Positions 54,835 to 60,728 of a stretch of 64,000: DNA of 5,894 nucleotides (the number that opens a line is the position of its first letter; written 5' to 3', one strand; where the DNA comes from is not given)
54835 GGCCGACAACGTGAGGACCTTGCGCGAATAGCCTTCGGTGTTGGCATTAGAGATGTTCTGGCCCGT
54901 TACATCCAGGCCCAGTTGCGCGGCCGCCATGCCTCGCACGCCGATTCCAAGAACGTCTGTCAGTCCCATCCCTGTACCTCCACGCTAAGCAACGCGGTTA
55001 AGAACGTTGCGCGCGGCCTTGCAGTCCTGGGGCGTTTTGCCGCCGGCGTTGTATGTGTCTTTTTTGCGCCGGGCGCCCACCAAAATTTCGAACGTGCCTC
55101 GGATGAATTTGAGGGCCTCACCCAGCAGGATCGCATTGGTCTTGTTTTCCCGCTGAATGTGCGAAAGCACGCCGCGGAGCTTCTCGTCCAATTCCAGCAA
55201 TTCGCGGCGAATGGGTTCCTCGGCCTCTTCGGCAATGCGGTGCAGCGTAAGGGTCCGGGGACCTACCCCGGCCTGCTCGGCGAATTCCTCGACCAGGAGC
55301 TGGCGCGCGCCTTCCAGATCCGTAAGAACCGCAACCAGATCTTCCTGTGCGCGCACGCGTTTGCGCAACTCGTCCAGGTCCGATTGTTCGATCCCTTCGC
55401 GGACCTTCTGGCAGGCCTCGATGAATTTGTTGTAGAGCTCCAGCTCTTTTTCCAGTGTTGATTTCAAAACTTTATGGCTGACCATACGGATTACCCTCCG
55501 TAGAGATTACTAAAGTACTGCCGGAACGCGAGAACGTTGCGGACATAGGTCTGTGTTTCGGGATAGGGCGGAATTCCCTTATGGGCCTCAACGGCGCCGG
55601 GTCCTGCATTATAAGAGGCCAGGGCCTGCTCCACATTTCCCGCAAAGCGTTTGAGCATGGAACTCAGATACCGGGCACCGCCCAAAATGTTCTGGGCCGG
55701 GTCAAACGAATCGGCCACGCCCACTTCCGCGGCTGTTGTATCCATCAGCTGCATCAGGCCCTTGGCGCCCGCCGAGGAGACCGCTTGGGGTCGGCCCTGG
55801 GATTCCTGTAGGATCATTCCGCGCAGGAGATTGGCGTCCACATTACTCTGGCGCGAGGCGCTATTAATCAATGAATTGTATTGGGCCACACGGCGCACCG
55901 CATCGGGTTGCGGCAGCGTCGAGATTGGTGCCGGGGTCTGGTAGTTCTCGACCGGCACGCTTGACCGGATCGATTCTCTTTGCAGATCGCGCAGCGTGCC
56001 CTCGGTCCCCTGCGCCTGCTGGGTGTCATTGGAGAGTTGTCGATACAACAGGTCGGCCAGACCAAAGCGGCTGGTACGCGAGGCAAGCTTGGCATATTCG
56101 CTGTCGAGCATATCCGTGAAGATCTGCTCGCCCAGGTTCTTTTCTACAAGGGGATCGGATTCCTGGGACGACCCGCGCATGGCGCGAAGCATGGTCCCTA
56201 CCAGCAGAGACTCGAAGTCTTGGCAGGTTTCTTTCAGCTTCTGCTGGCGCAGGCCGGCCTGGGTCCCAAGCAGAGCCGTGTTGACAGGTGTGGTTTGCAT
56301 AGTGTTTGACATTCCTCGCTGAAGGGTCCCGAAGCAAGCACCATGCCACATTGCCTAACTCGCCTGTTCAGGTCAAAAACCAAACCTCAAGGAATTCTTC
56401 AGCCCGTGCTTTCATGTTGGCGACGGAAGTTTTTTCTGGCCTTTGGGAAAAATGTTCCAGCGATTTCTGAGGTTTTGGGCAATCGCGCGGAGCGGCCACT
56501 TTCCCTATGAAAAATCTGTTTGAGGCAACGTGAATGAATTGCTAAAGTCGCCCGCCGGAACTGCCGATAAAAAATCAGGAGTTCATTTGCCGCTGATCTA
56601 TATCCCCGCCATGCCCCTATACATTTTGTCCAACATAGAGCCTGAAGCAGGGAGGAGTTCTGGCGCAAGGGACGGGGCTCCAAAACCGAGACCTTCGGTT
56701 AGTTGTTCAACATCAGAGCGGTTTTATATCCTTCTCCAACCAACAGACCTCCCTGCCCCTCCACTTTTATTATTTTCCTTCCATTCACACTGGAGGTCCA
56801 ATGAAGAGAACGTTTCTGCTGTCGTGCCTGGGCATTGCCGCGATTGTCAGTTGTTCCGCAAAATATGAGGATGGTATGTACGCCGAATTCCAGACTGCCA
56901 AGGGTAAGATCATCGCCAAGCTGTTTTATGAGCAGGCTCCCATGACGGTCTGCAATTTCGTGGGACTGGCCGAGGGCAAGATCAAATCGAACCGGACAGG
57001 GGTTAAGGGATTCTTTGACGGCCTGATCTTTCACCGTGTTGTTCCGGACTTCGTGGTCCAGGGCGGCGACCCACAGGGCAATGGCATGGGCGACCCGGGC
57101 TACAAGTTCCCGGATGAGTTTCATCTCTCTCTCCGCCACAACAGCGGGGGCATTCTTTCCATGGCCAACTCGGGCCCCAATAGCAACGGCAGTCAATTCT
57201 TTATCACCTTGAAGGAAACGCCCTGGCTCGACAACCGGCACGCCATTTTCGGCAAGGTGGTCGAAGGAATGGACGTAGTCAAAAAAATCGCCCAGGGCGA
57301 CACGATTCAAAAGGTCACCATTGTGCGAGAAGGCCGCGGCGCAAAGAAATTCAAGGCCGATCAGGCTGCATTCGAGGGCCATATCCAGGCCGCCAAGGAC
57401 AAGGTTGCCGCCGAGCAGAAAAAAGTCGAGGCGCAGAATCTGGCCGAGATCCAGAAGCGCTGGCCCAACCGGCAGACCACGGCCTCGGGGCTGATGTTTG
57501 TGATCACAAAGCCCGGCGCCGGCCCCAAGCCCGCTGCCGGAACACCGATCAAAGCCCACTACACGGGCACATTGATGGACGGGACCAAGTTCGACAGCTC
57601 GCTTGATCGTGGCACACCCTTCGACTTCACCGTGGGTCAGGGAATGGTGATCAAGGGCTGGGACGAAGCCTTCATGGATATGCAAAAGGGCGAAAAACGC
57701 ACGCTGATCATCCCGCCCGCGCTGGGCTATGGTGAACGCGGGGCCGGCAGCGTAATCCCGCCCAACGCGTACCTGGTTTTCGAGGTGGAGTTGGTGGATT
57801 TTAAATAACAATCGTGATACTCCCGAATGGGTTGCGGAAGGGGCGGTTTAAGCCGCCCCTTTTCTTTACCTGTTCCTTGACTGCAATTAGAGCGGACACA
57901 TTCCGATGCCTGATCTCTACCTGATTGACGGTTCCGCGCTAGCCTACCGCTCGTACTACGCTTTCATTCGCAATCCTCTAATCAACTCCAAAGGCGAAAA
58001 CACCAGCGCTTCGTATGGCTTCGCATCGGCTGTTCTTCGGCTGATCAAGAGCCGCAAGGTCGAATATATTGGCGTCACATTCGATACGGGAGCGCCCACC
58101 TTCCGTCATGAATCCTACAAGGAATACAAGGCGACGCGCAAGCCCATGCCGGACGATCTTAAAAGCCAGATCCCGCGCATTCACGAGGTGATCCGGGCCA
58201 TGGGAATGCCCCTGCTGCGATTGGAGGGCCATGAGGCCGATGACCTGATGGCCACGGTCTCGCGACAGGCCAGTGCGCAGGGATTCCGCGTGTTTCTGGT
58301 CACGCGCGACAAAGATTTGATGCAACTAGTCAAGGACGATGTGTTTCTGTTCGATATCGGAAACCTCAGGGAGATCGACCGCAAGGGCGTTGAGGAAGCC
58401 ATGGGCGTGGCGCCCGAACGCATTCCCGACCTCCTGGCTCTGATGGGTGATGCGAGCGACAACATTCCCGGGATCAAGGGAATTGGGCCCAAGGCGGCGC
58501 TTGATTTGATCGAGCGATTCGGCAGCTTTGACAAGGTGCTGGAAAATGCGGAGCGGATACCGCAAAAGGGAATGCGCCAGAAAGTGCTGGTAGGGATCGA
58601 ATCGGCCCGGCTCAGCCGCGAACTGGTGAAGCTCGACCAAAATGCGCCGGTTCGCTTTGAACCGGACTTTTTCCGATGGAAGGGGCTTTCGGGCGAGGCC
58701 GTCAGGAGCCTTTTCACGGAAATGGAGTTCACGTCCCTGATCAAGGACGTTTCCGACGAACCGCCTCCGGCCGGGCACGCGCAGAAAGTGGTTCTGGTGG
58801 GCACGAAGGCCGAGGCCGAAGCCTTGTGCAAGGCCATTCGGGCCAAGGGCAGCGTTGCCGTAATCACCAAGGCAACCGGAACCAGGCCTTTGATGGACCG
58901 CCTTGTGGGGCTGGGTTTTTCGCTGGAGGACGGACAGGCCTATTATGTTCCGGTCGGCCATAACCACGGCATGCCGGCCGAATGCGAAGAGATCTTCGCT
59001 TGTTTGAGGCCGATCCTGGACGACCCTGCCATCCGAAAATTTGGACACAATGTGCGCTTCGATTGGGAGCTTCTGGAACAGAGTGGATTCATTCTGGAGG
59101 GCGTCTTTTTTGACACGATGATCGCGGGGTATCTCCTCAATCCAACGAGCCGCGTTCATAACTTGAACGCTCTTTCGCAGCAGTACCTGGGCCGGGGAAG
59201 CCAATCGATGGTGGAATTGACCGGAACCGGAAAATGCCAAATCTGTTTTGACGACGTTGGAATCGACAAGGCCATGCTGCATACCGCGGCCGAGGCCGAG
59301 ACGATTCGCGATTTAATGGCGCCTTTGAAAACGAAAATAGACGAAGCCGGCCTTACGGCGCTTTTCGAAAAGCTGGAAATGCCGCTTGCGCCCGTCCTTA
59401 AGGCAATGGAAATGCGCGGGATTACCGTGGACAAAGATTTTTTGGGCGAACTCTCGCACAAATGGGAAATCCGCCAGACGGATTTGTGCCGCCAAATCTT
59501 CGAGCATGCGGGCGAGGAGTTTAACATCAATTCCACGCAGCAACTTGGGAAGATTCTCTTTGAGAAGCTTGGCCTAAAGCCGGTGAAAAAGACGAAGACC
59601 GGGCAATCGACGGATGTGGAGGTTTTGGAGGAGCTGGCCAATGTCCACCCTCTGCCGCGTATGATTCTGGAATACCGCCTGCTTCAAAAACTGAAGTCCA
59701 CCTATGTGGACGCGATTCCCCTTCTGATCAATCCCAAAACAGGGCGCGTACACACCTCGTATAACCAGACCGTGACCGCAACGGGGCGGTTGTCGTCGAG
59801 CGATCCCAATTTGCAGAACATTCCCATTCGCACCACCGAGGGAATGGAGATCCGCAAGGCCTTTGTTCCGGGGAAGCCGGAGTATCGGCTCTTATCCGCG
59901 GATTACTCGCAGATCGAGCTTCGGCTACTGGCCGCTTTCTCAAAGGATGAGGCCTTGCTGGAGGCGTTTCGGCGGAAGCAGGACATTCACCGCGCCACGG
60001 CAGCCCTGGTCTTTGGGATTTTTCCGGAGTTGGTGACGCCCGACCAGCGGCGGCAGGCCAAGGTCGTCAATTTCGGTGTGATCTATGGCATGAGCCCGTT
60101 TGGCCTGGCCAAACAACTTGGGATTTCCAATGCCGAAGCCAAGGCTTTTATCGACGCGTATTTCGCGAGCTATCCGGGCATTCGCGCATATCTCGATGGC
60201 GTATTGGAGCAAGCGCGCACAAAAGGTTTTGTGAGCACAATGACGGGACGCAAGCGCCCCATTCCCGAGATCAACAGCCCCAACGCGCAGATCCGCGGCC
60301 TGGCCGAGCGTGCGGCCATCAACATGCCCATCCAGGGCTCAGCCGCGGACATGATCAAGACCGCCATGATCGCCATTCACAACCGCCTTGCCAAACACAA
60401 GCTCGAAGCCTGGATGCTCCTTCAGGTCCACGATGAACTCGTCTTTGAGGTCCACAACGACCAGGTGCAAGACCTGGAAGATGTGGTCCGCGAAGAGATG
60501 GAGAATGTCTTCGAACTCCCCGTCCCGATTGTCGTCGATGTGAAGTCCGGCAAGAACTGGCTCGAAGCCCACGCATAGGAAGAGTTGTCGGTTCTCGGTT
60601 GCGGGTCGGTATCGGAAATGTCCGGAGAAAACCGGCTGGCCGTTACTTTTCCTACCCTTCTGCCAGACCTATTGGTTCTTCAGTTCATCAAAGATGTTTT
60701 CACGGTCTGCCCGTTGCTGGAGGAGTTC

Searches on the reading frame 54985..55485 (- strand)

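Call 63: search_protein_families(library=pfam, proteins=[window:54985-55485:-], max_evalue=0.00001)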
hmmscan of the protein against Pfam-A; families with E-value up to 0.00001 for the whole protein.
window:54985-55485:- (166 aa): 1 family
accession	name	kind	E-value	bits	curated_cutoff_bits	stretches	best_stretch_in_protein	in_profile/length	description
PF05130.17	FlgN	-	2.5e-20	73.8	30.5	1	1-152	1-146/147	FlgN protein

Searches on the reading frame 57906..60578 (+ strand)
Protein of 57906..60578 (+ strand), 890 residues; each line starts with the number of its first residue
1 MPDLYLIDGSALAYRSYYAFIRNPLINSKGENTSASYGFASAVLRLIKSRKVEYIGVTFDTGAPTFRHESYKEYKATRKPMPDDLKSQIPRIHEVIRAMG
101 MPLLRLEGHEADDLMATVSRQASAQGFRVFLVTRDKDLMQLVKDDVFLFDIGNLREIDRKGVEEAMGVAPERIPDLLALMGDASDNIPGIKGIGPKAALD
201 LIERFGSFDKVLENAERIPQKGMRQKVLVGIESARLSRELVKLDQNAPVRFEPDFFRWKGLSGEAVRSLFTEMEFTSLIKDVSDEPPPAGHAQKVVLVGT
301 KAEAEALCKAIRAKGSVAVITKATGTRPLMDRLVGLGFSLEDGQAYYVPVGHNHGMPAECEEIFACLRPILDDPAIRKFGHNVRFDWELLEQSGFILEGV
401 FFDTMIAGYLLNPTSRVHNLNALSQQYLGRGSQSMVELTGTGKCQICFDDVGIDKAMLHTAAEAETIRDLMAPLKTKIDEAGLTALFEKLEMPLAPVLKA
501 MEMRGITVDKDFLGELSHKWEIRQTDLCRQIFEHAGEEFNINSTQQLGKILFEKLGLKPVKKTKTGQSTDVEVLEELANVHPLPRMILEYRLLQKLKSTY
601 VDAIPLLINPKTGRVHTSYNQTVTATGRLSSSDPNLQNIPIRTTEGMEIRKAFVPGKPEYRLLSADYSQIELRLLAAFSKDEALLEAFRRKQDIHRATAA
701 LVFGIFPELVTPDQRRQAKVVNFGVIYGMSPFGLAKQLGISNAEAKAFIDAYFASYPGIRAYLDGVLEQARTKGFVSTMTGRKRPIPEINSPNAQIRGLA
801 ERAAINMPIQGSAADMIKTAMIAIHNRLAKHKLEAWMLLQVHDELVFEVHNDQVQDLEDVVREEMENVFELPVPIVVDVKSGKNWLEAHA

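Call 34: search_protein_families(library=pfam, proteins=[window:57906-60578:+], max_evalue=0.00001)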
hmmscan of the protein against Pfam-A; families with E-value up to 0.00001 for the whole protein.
window:57906-60578:+ (890 aa): 5 families
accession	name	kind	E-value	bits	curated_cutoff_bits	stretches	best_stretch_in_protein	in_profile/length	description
PF00476.26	DNA_pol_A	-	1.7e-165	551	34.3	1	511-887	2-381/381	DNA polymerase family A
PF02739.22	5_3_exonuc_N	-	1.2e-54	184.9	34.3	1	4-167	2-164/164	5'-3' exonuclease, N-terminal resolvase-like domain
PF01367.25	5_3_exonuc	-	4.4e-28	98.1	40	1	168-260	1-93/97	5'-3' exonuclease, C-terminal SAM fold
PF01612.26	DNA_pol_A_exo1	-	9.2e-19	68.3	23.6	1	297-445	3-144/173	3'-5' exonuclease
PF22619.2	DNA_polI_exo1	-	1.1e-06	28.9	27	1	366-442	39-115/140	DNA polymerase I, ribonuclease H-like domain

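Call 52: find_homologous_proteins(query=window:57906-60578:+, max_evalue=1e-100)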
Query window:57906-60578:+ (890 aa): 7396 proteins with E <= 1e-100 among 8000 candidates; the best 120 are listed.
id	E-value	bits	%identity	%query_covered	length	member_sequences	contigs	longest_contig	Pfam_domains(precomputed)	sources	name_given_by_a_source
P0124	0.0e+0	2000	100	100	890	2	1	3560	PF01612.27,PF01367.26,PF02739.23,PF22619.3,PF00476.27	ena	-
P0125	0.0e+0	1635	81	100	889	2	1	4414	PF01612.27,PF01367.26,PF02739.23,PF22619.3,PF00476.27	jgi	-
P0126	0.0e+0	1163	59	100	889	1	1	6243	PF01612.27,PF01367.26,PF02739.23,PF22619.3,PF00476.27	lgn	-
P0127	0.0e+0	1102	55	100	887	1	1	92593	PF01612.27,PF01367.26,PF02739.23,PF22619.3,PF00476.27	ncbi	-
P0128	7.7e-289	979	50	100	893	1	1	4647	PF01612.27,PF01367.26,PF02739.23,PF22619.3,PF00476.27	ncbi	-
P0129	1.1e-288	979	51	100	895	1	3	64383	PF01612.27,PF01367.26,PF02739.23,PF22619.3,PF00476.27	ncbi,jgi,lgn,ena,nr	ncbi:MAG TPA: DNA polymerase I [Candidatus Latescibacteria bacterium]|nr:DNA polymerase I [Candidatu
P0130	2.3e-284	964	51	100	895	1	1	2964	PF01612.27,PF01367.26,PF02739.23,PF22619.3,PF00476.27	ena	-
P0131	9.1e-284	962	50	100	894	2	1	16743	PF01612.27,PF01367.26,PF02739.23,PF22619.3,PF00476.27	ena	-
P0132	1.5e-281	955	51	100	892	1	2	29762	PF01612.27,PF01367.26,PF02739.23,PF22619.3,PF00476.27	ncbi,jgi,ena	-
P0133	2.2e-280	951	51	100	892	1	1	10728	PF01612.27,PF01367.26,PF02739.23,PF22619.3,PF00476.27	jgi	jgi:DNA polymerase-1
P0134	6.8e-279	946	51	100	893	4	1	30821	PF01612.27,PF01367.26,PF02739.23,PF22619.3,PF00476.27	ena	-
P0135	1.7e-278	945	50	100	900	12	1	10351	PF01612.27,PF01367.26,PF02739.23,PF22619.3,PF00476.27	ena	-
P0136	3.7e-278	944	50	100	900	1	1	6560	PF01612.27,PF01367.26,PF02739.23,PF22619.3,PF00476.27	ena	-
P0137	5.7e-278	943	50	100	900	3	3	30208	PF01612.27,PF01367.26,PF02739.23,PF22619.3,PF00476.27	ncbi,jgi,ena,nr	ncbi:MAG: DNA polymerase I [Candidatus Latescibacteria bacterium 4484_107]|nr:MAG: DNA polymerase I 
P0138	3.0e-275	934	50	100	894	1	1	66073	PF01612.27,PF01367.26,PF02739.23,PF22619.3,PF00476.27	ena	-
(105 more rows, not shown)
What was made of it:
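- Closest known: ydaO/yuaA c-di-AMP riboswitch. Different: The host is a deep-branching FCB-group groundwater bacterium: its PolA is about 50% identical to Latescibacteria, Zixibacteria and KSB1 (call 52).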
